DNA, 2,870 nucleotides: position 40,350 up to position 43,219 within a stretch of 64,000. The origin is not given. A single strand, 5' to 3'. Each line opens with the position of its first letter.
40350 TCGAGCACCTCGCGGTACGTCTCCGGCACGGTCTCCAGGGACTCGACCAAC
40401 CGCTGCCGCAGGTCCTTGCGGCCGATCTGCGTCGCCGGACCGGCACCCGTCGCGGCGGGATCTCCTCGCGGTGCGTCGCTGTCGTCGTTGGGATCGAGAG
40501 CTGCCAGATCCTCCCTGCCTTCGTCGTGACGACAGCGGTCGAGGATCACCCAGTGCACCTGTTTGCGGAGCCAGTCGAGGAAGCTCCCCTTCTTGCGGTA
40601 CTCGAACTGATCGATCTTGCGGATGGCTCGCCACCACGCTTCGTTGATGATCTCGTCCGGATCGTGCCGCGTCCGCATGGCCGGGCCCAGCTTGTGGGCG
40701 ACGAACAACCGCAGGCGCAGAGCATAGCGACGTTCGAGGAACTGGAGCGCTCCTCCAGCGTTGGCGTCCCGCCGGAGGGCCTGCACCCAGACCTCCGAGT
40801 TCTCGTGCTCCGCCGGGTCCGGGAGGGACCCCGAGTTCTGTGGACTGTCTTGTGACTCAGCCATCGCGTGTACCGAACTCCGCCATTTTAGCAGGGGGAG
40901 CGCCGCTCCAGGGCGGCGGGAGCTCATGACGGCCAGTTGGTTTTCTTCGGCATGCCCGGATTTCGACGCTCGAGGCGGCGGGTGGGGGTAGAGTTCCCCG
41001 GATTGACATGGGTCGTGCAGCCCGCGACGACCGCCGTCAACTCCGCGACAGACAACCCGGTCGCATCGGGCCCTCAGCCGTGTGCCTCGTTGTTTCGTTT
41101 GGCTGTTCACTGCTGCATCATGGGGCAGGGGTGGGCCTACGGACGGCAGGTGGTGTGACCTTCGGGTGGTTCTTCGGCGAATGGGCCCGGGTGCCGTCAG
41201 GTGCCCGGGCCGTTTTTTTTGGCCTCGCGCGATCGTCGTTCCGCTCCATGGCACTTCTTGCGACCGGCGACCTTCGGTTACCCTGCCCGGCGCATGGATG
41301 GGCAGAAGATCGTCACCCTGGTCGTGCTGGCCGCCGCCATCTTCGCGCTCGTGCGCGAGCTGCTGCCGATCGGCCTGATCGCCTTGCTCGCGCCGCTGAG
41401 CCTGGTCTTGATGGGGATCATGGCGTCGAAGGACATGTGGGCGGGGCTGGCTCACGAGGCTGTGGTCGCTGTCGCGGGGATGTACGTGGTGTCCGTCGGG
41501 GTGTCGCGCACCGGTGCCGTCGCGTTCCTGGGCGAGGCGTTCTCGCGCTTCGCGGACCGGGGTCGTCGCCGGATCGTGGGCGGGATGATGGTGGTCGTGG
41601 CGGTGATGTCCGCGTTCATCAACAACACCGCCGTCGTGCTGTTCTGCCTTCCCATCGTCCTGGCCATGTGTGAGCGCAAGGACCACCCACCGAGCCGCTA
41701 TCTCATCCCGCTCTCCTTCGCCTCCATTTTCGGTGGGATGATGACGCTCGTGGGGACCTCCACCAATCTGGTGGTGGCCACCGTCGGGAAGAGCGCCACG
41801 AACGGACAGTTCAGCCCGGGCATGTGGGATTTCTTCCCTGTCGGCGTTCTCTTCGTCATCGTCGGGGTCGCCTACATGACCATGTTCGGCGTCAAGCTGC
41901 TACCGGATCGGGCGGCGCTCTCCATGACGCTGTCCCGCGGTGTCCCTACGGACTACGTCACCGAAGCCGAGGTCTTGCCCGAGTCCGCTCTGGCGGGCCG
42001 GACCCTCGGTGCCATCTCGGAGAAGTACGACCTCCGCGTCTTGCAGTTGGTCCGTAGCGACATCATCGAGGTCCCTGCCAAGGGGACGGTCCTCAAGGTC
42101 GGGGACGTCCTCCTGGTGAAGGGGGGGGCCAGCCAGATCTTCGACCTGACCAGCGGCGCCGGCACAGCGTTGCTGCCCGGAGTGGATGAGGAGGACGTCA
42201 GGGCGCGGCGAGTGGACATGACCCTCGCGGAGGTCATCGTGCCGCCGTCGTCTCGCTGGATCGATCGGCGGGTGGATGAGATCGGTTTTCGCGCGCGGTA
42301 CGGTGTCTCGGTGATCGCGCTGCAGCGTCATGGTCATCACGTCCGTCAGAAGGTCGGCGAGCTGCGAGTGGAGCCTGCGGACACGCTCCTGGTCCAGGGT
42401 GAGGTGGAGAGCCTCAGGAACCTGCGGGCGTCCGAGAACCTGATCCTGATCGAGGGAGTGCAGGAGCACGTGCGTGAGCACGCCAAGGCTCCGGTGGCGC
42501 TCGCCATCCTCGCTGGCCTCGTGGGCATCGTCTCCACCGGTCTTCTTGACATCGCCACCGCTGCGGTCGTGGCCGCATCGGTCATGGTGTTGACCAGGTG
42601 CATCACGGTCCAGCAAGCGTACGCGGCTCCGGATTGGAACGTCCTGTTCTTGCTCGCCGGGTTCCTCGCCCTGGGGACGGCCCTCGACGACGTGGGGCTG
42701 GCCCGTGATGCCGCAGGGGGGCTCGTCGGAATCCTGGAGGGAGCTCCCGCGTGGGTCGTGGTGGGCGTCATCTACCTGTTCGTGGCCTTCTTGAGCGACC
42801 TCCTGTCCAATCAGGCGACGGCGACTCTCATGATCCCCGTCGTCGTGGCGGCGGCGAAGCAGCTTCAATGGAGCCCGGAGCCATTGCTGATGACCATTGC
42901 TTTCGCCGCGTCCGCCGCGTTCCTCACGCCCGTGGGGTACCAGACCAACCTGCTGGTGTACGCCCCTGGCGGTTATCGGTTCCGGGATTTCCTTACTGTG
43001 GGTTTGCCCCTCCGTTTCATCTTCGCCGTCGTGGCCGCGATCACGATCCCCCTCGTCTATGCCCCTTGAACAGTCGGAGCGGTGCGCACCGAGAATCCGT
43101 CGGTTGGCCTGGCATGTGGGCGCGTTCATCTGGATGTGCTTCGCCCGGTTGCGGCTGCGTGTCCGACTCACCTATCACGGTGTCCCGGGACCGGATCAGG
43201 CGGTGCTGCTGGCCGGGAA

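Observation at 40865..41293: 430-bp divergent intergenic region containing a strong intrinsic terminator just upstream of the transporter gene: possible riboswitch, attenuator or small RNA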

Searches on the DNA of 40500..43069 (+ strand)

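Call 4: search_rna_families(source=window, start=40500, end=41700, threshold=evalue, max_evalue=10, show_alignments=3)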
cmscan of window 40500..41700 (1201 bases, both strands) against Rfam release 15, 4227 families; matches with E-value up to 10: 4.
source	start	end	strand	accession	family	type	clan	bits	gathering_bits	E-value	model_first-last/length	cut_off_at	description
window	41584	41629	+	RF01059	mir-598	Gene; miRNA;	-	15.4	69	6.9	1-80/80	no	mir-598 microRNA precursor family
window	40816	40833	+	RF03543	Flavi_ISFV_repeat_Rb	Cis-reg;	CL00131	15.3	43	6.2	13-30/46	no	Insect-Specific Flavivirus 3' UTR repeats Rb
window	41183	41277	-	RF02236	asX2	Gene; sRNA;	-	14.7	70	6.6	1-87/87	no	Xanthomonas sRNA asX2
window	40881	40959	+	RF02207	WT1-AS_5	Gene; lncRNA;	-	12.4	80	4.6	1-79/79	no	WT1 antisense RNA conserved region 5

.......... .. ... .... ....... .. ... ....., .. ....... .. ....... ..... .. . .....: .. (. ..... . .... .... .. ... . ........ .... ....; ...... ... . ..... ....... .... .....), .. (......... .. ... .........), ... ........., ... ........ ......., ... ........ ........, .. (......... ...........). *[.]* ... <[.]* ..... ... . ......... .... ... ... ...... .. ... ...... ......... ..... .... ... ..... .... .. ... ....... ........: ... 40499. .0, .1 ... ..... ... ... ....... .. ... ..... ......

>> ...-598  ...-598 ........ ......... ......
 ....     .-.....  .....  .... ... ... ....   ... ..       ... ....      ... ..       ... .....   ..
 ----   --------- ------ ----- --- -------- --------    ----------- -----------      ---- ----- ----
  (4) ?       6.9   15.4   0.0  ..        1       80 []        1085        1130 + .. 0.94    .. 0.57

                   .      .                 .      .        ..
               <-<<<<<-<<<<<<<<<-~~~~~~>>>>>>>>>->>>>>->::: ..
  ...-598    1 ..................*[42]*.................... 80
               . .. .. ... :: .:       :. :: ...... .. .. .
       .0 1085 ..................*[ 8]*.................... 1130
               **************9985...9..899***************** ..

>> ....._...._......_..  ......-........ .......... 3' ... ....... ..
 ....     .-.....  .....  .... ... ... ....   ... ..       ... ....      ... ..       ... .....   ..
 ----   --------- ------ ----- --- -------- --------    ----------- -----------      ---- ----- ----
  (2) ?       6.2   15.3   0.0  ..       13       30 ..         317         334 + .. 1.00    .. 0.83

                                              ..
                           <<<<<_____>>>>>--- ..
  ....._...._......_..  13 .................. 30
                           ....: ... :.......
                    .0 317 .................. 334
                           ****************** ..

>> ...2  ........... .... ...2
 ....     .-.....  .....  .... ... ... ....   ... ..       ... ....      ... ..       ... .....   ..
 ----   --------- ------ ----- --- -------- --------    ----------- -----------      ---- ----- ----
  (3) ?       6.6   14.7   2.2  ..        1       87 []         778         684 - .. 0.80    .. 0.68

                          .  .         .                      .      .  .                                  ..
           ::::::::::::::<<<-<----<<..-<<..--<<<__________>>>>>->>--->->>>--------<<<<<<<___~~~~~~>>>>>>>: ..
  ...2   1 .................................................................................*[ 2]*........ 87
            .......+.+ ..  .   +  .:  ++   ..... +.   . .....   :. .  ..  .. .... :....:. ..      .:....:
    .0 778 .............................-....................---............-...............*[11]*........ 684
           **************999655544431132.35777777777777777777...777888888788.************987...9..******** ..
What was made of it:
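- On 6S RNA: No Rfam match (call 4).
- Closest known: 6S RNA. Different: There is no match to any Rfam family even at E up to 10 (call 4).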

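Call 61: build_rna_model(alignment_id=A4, structure=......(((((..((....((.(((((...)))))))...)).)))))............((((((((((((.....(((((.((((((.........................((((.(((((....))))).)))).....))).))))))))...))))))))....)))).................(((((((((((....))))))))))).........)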
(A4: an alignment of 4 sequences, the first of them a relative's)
Model R1 built from alignment A4 (4 sequences, 226 columns); structure: as given.
model positions 222; base pairs 57; branch points 2; effective number of sequences 1.11; information 0.59 bits per position. Calibrated on 0.2 Mb of random sequence (short: E-values are rough).
structure used (alignment columns):
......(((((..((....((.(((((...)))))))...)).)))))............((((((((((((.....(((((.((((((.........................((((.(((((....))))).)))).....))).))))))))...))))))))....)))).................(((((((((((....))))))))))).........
